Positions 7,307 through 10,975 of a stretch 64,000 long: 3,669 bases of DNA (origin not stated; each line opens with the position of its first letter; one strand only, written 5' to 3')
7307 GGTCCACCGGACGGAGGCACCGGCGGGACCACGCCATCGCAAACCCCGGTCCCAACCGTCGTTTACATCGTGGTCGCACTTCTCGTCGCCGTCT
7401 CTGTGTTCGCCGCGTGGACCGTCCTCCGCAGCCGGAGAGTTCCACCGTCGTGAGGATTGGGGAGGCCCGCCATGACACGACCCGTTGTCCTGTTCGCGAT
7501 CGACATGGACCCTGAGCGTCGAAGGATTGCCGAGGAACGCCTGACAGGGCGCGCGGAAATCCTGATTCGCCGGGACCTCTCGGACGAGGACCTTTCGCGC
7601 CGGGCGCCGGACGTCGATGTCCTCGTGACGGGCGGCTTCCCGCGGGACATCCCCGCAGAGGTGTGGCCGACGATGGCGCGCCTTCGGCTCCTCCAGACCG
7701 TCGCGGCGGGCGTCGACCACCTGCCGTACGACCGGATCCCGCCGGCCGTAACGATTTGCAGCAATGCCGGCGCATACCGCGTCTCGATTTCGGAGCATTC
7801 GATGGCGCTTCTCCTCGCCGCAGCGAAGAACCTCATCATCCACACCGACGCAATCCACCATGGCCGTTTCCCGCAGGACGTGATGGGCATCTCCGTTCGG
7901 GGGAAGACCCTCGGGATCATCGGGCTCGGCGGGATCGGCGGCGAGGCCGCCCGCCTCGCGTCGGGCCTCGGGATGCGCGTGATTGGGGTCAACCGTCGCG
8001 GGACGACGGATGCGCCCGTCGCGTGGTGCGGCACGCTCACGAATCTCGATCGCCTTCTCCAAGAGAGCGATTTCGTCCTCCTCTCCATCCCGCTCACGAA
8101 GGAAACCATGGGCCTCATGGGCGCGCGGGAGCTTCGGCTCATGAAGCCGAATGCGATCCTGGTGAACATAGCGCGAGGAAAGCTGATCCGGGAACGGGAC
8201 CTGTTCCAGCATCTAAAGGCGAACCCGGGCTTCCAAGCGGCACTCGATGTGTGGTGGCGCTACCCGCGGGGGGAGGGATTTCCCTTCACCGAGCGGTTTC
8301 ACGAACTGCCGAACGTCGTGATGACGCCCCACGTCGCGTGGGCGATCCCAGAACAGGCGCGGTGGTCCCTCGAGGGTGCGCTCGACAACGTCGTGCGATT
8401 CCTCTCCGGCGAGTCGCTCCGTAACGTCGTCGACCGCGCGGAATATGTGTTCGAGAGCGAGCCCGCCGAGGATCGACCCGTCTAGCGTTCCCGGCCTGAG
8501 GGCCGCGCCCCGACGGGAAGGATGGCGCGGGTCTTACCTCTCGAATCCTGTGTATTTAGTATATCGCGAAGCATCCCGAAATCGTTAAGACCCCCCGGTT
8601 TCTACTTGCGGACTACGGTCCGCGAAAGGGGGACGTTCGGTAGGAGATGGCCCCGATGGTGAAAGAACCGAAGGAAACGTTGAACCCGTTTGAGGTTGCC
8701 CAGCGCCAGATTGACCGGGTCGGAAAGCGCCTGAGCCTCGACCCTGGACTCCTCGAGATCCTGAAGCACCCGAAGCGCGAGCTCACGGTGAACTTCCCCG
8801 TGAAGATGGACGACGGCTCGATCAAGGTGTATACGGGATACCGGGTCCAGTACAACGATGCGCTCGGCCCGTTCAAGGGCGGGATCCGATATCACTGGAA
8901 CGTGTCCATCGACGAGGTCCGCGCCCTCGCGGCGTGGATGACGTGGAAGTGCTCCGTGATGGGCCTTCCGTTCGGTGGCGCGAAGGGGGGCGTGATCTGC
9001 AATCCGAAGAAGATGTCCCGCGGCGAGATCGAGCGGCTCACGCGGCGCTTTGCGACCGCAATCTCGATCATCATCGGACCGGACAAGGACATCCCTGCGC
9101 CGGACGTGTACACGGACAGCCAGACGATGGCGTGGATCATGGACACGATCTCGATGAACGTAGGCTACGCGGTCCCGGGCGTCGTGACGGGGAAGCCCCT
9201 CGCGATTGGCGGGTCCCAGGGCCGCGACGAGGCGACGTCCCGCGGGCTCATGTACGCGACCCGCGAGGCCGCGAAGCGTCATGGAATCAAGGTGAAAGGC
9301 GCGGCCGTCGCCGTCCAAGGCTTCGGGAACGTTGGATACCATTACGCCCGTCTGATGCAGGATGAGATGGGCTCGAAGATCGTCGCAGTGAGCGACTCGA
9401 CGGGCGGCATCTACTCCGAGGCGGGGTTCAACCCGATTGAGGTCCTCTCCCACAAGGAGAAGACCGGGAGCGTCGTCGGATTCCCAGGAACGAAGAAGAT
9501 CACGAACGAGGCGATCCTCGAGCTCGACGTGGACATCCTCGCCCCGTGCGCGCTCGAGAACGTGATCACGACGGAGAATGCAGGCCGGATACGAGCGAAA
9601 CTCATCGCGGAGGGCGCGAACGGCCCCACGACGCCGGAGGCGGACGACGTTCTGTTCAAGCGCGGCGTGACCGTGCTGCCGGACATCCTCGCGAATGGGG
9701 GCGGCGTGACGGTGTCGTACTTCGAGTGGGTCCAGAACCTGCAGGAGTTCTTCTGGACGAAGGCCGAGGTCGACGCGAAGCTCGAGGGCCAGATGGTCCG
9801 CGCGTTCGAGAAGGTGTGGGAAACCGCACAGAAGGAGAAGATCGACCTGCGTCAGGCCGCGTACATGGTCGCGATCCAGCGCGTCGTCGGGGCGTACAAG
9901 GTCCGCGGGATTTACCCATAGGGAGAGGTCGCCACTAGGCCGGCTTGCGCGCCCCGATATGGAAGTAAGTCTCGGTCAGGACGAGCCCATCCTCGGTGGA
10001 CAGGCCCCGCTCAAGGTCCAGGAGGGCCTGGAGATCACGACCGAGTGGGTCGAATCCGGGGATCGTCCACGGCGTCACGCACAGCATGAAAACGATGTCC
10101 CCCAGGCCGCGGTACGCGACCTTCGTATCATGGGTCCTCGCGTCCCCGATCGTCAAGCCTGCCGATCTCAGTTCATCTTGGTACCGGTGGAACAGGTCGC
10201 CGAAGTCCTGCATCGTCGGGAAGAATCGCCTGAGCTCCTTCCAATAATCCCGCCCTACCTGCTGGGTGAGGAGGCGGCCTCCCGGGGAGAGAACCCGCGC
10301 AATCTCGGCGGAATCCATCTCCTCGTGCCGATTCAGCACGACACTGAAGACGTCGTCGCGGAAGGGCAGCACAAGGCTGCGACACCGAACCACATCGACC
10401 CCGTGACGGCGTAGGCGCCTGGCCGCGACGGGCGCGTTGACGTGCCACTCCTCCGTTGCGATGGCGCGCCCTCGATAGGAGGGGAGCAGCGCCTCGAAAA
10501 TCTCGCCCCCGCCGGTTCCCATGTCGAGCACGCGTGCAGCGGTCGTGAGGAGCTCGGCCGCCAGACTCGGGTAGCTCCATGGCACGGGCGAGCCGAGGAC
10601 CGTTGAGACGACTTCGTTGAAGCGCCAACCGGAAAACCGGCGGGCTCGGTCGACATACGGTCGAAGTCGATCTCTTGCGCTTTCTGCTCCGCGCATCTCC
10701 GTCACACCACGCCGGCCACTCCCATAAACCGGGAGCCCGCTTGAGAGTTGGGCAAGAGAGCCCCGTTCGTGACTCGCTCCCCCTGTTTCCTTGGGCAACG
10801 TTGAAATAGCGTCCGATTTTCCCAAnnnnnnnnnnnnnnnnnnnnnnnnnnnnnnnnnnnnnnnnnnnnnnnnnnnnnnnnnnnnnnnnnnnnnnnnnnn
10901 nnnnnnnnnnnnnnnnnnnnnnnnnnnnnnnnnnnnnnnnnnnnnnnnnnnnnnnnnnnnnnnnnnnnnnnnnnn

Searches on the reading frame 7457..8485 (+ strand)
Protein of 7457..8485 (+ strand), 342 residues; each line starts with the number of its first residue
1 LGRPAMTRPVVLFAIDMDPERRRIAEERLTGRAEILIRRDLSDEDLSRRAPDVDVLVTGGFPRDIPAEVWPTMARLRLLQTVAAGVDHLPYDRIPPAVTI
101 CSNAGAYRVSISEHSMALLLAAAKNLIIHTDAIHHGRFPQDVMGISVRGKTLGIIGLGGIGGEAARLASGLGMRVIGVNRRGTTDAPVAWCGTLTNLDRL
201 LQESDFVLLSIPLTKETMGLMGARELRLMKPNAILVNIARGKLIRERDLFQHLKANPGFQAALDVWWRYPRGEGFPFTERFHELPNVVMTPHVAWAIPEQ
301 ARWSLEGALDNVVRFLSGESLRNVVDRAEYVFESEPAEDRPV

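Call 11: search_protein_families(library=ncbifam, proteins=[window:7457-8485:+], max_evalue=0.00001)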
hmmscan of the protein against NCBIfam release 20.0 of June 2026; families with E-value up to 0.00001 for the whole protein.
window:7457-8485:+ (342 aa): 21 families
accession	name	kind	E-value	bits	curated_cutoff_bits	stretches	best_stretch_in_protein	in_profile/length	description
NF005027.0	PRK06436.1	equivalog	3.1e-56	190.7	261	1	75-335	49-298/303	2-hydroxyacid dehydrogenase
NF009714.1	PRK13243.1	equivalog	4.9e-43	147.7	455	1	41-327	34-324/332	glyoxylate reductase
TIGR01327.1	PGDH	equivalog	7.9e-42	143.7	454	1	33-327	21-312/525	phosphoglycerate dehydrogenase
NF005069.0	PRK06487.1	equivalog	1.2e-40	139.6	448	1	65-324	59-319/320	2-hydroxyacid dehydrogenase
NF041369.1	Dhydh_Halo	equivalog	1.8e-36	126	400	1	78-325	58-304/305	D-2-hydroxyacid dehydrogenase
NF011938.0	PRK15409.1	equivalog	3.5e-35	121.6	492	1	64-326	55-319/324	glyoxylate/hydroxypyruvate reductase GhrB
NF005387.0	PRK06932.1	equivalog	1.5e-33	116.1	492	1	43-313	35-307/314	2-hydroxyacid dehydrogenase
NF008759.0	PRK11790.1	equivalog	8.3e-33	113.7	404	1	110-297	112-298/410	phosphoglycerate dehydrogenase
NF006263.0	PRK08410.1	equivalog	1.9e-30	106.4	389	1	41-318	31-309/311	D-2-hydroxyacid dehydrogenase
NF005750.0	PRK07574.1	equivalog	9.8e-25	87.4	329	1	37-323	75-364/386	NAD-dependent formate dehydrogenase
NF000492.1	vanH_gen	exception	9.3e-21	74.2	540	1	83-315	74-310/312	D-lactate dehydrogenase VanH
NF001309.0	PRK00257.1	equivalog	6.1e-19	68.2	434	1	141-271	108-239/379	4-phosphoerythronate dehydrogenase PdxB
NF000371.1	vanH_Agroup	exception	2.8e-17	62.9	700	1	98-315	93-315/322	VanH-A/VanH-Pt family D-lactate dehydrogenase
NF000128.1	vanH-Sc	exception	1.7e-16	60.3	650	1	108-309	119-324/337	D-lactate dehydrogenase VanH-Sc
NF000112.1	vanH-Amyco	exception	1.9e-16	60.3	625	1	80-315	100-339/348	VanH-AOV family D-lactate dehydrogenase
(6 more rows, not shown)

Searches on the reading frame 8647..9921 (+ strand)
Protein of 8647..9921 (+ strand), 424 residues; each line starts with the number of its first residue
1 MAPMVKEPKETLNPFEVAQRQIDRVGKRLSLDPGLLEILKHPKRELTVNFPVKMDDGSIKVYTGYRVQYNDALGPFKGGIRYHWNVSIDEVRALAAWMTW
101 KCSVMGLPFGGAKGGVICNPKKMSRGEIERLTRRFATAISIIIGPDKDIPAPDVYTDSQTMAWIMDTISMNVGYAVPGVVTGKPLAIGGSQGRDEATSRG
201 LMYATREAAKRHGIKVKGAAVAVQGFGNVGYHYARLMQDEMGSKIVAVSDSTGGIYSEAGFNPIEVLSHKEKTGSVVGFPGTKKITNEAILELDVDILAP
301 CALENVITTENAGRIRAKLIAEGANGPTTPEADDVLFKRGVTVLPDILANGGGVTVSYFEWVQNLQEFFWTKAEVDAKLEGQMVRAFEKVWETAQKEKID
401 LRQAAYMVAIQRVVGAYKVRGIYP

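Call 11: search_protein_families(library=ncbifam, proteins=[window:8647-9921:+], max_evalue=0.00001)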
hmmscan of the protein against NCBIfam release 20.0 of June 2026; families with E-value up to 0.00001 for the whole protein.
window:8647-9921:+ (424 aa): 7 families
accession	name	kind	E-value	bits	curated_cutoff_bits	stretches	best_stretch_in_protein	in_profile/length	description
NF040817.1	GdhA_Arch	equivalog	4e-178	592.9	750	1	13-423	5-417/419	glutamate dehydrogenase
NF041398.1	GluDhGdhB_Halo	equivalog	8.5e-157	522.2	620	1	15-424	4-410/410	glutamate dehydrogenase GdhB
NF006929.0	PRK09414.1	equivalog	4.9e-81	272.9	536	1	34-422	49-444/445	NADP-specific glutamate dehydrogenase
NF010633.0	PRK14030.1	subfamily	7.8e-65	219.7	743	1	35-421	46-443/445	glutamate dehydrogenase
NF010634.0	PRK14031.1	equivalog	3.1e-56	190.7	822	1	35-392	46-411/444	NADP-specific glutamate dehydrogenase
NF035922.1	Trp_DH_ScyB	equivalog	1.3e-22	80.3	600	1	88-418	54-344/346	tryptophan dehydrogenase ScyB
NF004912.0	PRK06270.1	equivalog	9.2e-07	28.6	373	1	220-315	5-111/343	homoserine dehydrogenase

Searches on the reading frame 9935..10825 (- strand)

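Call 31: search_protein_families(library=pfam, proteins=[window:9935-10825:-], max_evalue=5)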
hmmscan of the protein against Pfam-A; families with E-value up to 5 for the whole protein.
window:9935-10825:- (296 aa): 5 families
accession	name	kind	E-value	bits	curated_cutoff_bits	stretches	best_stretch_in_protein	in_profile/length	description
PF08241.18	Methyltransf_11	-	5.1e-07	30.7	21.2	1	100-186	1-94/95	Methyltransferase domain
PF13649.12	Methyltransf_25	-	1e-05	26.6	27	1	99-183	1-97/97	Methyltransferase domain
PF13489.12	Methyltransf_23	-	0.0095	16.1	27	1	93-120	20-45/164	Methyltransferase domain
PF13847.12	Methyltransf_31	-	0.13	12.4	27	1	96-191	4-113/145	Methyltransferase domain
PF07021.18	MetW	-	0.2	11.7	21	1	90-134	8-54/193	Methionine biosynthesis protein MetW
